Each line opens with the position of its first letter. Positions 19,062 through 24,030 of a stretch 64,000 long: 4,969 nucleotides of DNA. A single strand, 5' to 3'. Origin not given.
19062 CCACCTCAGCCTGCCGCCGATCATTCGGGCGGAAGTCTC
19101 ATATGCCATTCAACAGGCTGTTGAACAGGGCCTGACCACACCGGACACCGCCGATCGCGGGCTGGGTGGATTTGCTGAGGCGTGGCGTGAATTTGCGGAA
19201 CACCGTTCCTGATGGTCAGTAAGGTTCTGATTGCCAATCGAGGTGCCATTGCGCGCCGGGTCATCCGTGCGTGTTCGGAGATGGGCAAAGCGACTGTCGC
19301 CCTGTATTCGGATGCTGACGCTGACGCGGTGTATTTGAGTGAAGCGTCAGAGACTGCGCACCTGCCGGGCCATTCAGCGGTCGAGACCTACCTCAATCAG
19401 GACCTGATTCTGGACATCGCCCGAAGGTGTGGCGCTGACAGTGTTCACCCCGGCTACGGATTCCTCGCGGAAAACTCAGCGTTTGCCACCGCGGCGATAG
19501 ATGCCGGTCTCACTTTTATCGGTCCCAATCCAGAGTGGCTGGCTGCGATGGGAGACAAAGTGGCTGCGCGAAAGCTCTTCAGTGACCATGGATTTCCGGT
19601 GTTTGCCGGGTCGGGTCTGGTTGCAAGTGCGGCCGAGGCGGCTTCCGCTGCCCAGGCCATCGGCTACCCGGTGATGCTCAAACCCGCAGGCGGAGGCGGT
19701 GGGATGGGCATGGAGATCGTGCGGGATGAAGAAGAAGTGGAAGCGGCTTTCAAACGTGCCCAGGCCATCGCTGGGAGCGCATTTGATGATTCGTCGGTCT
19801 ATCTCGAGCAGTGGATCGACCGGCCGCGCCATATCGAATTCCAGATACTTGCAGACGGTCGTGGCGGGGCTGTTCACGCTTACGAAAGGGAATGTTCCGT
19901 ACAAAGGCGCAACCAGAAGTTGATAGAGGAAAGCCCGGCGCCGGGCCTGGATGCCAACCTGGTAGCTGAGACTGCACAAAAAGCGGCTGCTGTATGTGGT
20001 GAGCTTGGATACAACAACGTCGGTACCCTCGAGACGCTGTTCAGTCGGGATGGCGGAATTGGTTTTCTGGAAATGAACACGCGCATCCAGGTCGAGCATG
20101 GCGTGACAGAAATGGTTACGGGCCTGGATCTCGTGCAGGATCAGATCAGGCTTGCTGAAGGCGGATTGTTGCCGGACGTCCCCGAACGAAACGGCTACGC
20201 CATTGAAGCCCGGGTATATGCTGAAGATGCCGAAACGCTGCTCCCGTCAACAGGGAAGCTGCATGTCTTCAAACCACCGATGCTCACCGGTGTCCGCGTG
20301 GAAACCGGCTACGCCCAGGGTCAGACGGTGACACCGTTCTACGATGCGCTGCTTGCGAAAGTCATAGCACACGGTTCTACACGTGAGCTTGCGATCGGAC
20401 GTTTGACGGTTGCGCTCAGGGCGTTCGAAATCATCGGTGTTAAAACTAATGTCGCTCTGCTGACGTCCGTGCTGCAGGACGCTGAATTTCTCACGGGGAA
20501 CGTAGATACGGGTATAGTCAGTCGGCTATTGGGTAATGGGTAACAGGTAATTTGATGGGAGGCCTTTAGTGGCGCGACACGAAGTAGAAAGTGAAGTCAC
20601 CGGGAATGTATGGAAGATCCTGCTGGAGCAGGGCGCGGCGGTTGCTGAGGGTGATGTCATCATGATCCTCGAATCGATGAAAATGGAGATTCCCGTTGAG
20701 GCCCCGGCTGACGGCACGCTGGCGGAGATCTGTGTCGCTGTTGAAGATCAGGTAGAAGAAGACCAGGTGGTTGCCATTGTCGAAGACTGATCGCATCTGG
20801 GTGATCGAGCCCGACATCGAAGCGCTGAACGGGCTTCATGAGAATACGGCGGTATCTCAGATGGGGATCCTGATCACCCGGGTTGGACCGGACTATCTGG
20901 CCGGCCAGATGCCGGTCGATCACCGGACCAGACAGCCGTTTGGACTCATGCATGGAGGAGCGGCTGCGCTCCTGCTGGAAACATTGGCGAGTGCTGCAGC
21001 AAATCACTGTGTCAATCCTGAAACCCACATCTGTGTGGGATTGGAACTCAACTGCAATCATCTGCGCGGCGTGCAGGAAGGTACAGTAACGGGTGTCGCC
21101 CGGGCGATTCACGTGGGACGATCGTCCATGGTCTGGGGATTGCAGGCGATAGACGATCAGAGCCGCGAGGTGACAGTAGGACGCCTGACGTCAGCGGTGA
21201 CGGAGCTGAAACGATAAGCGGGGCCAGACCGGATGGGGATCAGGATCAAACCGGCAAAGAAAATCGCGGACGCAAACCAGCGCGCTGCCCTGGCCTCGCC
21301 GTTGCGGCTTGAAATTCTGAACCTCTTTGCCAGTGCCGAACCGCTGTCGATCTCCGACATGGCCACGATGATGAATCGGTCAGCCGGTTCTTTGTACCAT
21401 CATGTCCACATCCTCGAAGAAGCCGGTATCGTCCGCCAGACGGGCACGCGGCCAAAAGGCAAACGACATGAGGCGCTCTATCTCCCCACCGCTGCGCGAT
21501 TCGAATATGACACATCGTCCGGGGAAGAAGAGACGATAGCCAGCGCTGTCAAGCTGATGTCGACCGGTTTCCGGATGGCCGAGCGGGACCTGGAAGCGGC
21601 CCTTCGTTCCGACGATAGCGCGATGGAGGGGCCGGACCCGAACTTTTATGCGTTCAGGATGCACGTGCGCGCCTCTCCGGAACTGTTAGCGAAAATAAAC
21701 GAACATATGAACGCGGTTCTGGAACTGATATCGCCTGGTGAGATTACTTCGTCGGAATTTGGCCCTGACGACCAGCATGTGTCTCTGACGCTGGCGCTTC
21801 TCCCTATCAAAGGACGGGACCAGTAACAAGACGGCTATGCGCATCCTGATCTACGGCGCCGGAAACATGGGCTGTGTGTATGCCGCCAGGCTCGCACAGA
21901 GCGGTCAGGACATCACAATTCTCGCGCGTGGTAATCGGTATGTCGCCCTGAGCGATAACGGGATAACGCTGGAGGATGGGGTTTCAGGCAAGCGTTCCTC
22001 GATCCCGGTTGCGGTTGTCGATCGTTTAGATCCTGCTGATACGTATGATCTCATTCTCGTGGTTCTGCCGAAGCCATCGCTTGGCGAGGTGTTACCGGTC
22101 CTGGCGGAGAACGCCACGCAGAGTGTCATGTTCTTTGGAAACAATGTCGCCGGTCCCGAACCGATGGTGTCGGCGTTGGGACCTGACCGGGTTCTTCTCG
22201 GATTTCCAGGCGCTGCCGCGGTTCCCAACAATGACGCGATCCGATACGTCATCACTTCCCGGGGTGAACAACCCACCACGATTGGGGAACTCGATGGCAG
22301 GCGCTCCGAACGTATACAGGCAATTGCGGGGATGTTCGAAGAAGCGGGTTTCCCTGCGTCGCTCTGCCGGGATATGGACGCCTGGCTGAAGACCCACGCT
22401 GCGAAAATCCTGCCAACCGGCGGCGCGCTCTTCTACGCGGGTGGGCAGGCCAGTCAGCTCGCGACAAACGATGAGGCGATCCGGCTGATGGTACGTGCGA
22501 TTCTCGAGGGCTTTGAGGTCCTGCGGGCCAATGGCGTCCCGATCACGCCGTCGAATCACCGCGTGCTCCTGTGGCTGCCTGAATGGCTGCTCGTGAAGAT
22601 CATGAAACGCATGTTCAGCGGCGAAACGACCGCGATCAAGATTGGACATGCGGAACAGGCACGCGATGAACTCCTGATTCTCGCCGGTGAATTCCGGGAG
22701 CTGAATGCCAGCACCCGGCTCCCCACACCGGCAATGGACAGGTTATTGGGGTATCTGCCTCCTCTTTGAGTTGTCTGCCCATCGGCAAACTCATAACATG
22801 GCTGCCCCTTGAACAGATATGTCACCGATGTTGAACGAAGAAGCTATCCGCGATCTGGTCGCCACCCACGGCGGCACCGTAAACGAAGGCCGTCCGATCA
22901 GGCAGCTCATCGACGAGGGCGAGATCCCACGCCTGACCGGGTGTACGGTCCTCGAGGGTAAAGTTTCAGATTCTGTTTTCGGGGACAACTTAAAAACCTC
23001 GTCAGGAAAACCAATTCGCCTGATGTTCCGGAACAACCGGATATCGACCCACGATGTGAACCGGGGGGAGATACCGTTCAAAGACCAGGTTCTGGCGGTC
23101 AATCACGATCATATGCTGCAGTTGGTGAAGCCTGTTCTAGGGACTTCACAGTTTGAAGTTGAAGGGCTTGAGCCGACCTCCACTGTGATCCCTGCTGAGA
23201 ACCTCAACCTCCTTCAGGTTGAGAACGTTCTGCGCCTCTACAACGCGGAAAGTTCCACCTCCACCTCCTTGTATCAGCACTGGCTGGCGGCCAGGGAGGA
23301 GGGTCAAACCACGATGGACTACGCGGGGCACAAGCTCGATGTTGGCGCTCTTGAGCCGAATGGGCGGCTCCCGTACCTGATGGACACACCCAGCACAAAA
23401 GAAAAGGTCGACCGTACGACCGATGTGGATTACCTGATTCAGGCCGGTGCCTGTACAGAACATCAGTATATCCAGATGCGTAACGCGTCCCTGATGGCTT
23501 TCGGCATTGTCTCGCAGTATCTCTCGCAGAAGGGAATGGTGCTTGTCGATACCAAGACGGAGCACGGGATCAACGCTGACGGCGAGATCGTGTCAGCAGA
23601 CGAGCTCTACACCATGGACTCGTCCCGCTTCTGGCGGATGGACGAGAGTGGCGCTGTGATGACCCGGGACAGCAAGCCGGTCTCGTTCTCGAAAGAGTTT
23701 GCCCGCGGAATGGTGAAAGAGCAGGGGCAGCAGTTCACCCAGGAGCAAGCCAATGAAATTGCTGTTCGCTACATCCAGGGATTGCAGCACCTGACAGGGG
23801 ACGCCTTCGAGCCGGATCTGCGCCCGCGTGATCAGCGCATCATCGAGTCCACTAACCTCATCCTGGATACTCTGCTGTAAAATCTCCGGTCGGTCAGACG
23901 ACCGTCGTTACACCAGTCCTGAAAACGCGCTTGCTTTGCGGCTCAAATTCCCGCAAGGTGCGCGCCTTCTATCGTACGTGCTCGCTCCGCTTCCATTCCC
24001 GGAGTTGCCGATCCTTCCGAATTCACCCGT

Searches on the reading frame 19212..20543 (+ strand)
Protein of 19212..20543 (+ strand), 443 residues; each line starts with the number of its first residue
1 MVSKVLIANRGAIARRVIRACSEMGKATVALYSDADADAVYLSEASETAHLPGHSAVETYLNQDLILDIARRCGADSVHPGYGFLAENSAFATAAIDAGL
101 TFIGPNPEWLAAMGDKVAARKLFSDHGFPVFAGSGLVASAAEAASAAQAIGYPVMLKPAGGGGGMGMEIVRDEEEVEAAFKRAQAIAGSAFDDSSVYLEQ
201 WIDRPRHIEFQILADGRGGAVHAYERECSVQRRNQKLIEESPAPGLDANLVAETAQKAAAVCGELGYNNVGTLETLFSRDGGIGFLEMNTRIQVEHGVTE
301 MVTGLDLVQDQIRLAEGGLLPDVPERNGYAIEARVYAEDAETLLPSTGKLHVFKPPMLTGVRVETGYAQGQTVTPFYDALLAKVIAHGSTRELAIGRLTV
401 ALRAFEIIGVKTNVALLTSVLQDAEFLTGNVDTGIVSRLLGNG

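Call 30: search_protein_families(library=pfam, proteins=[window:19212-20543:+], max_evalue=0.0001)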
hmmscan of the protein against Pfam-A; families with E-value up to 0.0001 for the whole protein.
window:19212-20543:+ (443 aa): 5 families
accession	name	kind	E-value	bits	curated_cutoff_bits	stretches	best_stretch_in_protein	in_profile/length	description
PF02786.22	CPSase_L_D2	-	1.1e-61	208.5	19.8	1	115-321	1-209/211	Carbamoyl-phosphate synthase L chain, ATP binding domain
PF00289.28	Biotin_carb_N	-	1.2e-38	132.4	25.5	1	1-109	1-109/110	Biotin carboxylase, N-terminal domain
PF02785.25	Biotin_carb_C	-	3.9e-32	111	32.4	1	332-437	1-107/108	Biotin carboxylase C-terminal domain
PF02222.28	ATP-grasp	-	3.2e-12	46.9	27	1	126-291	6-162/179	ATP-grasp domain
PF07478.18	Dala_Dala_lig_C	-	6e-09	36.1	24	1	143-290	28-174/204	D-ala D-ala ligase C-terminus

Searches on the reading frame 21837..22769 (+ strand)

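Call 30: search_protein_families(library=pfam, proteins=[window:21837-22769:+], max_evalue=0.0001)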
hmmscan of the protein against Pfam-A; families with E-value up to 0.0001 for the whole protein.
window:21837-22769:+ (310 aa): 1 family
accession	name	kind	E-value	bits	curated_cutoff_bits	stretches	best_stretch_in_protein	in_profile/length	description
PF02558.23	ApbA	-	1.8e-17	63.8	22.2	1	3-153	1-149/150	Ketopantoate reductase PanE/ApbA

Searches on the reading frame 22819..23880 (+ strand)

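Call 30: search_protein_families(library=pfam, proteins=[window:22819-23880:+], max_evalue=0.0001)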
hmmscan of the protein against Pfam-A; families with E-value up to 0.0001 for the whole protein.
window:22819-23880:+ (353 aa): 1 family
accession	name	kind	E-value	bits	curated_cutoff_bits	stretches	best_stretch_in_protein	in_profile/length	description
PF01259.24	SAICAR_synt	-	1.2e-26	94.4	20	1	67-309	19-229/233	SAICAR synthetase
